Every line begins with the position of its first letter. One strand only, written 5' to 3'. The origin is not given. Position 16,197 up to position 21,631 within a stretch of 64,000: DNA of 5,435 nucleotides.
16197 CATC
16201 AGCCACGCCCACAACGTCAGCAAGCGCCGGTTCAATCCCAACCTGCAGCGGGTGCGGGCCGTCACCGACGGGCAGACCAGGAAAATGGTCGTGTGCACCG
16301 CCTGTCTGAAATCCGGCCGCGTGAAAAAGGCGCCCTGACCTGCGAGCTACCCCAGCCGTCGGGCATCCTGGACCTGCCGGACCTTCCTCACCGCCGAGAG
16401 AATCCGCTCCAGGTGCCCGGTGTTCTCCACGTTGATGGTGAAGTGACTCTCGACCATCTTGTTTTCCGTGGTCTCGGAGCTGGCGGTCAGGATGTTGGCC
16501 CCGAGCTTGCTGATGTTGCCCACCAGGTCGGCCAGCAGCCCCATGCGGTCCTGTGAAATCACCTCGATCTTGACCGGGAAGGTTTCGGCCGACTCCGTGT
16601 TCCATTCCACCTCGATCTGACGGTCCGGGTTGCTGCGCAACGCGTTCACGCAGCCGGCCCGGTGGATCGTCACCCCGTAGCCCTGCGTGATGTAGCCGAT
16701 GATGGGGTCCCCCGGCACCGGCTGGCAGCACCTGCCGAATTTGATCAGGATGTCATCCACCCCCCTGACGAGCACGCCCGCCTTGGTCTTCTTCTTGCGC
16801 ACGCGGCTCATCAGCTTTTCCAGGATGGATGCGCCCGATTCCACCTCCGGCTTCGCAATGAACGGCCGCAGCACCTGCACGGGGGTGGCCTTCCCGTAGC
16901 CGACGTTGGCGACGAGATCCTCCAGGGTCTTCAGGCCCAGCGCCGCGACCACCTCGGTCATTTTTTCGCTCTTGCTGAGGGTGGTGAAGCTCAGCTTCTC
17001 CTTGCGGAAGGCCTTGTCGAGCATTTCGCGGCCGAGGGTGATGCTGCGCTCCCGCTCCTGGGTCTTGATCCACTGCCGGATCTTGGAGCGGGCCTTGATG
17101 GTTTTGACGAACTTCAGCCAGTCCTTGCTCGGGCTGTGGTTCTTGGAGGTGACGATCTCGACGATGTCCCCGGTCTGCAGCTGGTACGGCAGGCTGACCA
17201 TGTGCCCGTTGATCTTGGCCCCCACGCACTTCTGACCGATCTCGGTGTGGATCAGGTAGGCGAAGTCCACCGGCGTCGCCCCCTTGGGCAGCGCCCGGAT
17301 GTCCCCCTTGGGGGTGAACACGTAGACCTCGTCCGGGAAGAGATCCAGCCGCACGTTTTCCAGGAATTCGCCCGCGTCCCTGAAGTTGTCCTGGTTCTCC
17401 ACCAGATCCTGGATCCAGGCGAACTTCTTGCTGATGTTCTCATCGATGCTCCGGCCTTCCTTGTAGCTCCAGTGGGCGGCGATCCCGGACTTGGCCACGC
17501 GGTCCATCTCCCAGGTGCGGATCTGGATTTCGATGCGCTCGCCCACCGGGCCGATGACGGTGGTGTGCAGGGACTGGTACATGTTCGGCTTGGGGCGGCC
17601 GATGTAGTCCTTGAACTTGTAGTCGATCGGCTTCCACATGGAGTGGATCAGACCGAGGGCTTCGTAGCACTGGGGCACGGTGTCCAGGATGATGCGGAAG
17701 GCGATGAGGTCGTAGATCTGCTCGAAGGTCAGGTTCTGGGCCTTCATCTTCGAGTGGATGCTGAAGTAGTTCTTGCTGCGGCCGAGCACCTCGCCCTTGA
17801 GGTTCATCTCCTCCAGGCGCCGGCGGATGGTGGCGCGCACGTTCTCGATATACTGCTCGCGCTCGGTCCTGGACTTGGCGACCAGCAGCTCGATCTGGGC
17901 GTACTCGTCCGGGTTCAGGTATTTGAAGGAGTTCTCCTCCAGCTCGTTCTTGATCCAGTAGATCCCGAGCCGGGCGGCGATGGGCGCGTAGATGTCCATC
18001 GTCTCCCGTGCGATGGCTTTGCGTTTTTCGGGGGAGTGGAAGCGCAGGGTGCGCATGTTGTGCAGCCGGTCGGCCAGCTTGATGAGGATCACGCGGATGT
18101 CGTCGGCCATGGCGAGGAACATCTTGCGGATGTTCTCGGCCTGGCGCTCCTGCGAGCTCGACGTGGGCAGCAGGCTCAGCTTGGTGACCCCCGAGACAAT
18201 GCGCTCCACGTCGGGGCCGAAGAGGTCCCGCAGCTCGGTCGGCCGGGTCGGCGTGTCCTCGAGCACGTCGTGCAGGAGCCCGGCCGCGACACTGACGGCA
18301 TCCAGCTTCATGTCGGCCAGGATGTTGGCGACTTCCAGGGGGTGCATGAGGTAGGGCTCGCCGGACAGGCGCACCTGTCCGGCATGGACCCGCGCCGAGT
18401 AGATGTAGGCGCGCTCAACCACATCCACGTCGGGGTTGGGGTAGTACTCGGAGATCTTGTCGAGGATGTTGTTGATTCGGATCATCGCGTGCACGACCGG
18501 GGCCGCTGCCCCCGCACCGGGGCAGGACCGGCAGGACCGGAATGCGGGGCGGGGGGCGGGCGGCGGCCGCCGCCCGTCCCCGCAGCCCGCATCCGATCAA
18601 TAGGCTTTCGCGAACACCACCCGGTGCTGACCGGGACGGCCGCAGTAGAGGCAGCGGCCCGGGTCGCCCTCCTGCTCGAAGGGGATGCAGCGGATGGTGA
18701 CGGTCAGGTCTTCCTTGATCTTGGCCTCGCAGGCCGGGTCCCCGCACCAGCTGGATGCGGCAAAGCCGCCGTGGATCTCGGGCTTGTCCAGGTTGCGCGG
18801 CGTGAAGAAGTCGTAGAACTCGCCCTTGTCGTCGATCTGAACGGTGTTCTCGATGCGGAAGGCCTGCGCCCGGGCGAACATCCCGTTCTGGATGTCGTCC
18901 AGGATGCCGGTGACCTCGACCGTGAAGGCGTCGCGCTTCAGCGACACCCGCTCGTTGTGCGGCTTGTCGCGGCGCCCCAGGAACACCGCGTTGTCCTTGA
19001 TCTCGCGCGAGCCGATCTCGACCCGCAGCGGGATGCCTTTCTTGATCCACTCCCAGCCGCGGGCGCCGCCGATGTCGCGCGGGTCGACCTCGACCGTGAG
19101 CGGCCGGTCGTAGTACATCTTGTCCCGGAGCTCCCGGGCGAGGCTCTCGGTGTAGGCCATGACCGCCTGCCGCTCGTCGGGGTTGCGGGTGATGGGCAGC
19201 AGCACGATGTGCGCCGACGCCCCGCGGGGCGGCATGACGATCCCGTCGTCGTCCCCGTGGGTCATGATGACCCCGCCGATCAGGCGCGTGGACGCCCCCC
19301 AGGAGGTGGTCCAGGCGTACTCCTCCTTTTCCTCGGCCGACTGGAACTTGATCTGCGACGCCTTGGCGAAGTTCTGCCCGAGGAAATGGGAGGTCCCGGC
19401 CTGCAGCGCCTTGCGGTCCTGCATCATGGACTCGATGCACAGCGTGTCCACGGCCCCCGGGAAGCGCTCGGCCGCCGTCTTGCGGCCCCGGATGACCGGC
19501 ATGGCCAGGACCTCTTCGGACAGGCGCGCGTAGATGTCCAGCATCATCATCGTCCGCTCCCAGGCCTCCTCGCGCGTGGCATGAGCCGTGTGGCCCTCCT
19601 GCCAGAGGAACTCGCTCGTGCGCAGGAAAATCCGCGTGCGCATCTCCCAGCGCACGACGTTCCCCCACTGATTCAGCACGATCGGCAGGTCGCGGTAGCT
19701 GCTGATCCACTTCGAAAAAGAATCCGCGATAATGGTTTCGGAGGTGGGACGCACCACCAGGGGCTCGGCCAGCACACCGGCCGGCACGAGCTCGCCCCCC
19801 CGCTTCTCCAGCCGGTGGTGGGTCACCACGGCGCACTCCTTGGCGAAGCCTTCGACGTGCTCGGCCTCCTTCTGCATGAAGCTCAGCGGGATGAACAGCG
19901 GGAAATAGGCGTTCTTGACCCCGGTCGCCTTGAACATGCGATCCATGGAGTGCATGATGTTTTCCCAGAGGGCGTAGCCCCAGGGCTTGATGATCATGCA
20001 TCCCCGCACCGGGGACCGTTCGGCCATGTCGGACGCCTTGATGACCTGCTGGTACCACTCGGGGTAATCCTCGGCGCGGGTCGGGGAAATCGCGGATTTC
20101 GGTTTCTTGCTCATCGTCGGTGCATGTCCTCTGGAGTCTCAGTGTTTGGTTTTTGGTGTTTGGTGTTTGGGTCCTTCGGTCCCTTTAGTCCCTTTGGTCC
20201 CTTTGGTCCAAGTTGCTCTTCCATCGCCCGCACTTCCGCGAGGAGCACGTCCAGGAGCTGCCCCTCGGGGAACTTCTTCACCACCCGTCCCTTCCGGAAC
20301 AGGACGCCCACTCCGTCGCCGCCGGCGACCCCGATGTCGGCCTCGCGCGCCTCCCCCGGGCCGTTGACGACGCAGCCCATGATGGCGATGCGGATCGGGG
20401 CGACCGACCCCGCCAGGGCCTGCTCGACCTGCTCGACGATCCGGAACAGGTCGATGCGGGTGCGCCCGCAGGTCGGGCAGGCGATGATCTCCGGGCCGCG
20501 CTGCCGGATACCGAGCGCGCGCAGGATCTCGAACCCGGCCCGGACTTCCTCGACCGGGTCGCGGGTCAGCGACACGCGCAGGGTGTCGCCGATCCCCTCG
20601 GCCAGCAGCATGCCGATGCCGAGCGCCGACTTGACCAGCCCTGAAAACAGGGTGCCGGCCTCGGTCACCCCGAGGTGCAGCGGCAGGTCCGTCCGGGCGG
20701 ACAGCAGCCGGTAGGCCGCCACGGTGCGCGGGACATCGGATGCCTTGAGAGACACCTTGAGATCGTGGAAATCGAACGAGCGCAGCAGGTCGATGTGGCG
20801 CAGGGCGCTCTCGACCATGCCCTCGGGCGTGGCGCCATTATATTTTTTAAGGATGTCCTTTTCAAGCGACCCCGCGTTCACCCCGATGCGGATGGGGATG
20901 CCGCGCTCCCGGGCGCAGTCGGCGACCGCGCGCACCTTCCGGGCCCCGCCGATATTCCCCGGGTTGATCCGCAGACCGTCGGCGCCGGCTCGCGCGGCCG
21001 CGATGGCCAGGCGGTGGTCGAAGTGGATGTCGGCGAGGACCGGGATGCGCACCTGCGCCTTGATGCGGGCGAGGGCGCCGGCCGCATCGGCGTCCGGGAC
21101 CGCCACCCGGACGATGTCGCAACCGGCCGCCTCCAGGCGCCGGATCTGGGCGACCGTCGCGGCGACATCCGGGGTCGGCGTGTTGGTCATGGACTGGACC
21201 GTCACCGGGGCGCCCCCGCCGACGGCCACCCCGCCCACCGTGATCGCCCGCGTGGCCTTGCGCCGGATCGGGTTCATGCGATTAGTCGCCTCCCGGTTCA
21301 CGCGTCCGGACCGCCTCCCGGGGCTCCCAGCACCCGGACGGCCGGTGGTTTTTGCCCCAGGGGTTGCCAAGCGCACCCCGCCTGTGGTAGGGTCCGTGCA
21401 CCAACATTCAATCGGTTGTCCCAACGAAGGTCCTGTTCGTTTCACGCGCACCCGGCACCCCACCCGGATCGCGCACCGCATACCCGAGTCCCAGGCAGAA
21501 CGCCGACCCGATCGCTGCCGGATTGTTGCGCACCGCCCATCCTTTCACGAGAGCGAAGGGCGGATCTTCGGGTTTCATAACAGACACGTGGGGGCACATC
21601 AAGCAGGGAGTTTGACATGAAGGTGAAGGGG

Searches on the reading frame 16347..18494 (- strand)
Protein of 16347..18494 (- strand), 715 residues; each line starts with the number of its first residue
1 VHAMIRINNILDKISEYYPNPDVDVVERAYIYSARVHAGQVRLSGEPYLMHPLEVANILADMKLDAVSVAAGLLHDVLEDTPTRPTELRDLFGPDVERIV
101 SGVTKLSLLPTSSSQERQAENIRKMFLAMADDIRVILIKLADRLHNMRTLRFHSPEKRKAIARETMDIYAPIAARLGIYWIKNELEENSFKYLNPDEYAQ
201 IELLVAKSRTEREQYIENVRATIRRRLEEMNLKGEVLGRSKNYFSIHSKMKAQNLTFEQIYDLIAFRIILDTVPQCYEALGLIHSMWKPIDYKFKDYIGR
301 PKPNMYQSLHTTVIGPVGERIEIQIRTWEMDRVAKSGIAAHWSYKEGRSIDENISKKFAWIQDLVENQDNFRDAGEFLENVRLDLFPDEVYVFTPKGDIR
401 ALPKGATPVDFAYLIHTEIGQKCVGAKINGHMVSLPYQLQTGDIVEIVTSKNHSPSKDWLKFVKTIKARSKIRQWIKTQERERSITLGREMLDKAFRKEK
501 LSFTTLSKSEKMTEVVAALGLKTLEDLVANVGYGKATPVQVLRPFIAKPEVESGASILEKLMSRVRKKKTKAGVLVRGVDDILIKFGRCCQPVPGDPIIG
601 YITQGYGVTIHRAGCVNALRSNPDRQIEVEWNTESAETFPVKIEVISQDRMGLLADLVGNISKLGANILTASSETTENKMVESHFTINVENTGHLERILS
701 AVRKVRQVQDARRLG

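Call 42: search_protein_families(library=pfam, proteins=[window:16347-18494:-], max_evalue=0.00001)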
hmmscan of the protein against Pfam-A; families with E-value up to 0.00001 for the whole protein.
window:16347-18494:- (715 aa): 7 families
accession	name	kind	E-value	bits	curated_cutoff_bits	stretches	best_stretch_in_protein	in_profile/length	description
PF13328.12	HD_4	-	6.9e-52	175.7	27.2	1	29-178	1-155/156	HD domain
PF04607.23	RelA_SpoT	-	4.5e-40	136.9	27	1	238-347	1-111/113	Region found in RelA / SpoT proteins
PF02824.27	TGS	-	7.6e-23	80.8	22.2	1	390-449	1-60/60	TGS domain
PF13291.12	ACT_4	-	1.1e-17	64.9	27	1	636-713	2-80/80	ACT domain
PF19296.4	RelA_AH_RIS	-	1.7e-16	61.3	23.8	1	462-611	3-168/185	RelA/SpoT, AH and RIS domains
PF01966.28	HD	-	3.8e-10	40.5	22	1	49-147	2-116/116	HD domain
PF01842.31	ACT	-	1.9e-09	37.6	27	1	643-706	3-65/66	ACT domain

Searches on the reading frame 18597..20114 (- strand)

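Call 42: search_protein_families(library=pfam, proteins=[window:18597-20114:-], max_evalue=0.00001)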
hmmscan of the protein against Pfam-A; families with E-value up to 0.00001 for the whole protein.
window:18597-20114:- (505 aa): 3 families
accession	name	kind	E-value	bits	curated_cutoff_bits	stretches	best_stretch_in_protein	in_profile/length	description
PF09180.16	ProRS-C_1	-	1.3e-20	73.8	31.5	1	449-505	11-71/71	Prolyl-tRNA synthetase, C-terminal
PF00587.30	tRNA-synt_2b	-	2.9e-14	53.9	29.3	1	118-282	10-175/179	tRNA synthetase class II core domain (G, H, P, S and T)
PF03129.25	HGTP_anticodon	-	1.8e-08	34.8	21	1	303-393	2-85/94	Anticodon binding domain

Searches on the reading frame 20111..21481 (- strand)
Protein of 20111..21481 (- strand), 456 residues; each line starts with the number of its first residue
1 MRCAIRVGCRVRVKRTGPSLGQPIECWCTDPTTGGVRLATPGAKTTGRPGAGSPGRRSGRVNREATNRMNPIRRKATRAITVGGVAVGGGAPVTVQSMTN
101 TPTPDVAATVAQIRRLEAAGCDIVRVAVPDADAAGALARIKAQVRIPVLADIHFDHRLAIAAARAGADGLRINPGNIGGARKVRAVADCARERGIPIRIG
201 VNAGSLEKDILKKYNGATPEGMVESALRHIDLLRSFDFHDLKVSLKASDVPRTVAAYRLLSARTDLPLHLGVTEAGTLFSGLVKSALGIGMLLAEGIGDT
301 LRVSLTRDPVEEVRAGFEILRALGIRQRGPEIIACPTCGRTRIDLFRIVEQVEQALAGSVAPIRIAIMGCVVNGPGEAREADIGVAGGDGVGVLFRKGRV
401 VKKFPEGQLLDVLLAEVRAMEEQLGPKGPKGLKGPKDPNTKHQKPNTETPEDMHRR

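Call 42: search_protein_families(library=pfam, proteins=[window:20111-21481:-], max_evalue=0.00001)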
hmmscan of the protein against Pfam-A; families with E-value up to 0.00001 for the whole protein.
window:20111-21481:- (456 aa): 2 families
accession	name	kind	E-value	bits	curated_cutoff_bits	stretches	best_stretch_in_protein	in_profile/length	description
PF04551.19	GcpE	-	9.4e-151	502.1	32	1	77-418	1-342/343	GcpE protein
PF13378.12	MR_MLE_C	-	4.4e-06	27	29.4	1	105-205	56-158/219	Enolase C-terminal domain-like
